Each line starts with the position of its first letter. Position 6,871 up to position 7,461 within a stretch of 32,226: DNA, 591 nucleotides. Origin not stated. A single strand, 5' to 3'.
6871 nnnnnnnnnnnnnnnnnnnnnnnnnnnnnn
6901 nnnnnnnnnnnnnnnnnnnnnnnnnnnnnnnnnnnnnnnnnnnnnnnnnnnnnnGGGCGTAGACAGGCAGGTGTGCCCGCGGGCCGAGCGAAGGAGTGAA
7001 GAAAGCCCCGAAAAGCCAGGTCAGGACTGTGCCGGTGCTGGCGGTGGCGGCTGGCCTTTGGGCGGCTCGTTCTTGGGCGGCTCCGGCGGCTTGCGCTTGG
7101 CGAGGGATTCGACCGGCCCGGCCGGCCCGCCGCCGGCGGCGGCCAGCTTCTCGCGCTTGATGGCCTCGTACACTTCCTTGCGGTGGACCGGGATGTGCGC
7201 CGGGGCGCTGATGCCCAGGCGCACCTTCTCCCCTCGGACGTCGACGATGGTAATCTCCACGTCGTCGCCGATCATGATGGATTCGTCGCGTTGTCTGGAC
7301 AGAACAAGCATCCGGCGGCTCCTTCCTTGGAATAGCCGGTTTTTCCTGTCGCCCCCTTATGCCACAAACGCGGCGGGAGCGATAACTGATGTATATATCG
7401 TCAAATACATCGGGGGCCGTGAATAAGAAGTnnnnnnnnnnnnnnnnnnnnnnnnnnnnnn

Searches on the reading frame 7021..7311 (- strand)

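Call 52: search_protein_families(library=pfam, proteins=[window:7021-7311:-], max_evalue=0.01)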
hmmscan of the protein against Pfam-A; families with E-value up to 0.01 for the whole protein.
window:7021-7311:- (96 aa): 1 family
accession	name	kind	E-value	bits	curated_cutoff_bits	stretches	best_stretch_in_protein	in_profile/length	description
PF02599.21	CsrA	-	3.7e-25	88.1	27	1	1-52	1-52/53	Global regulator protein family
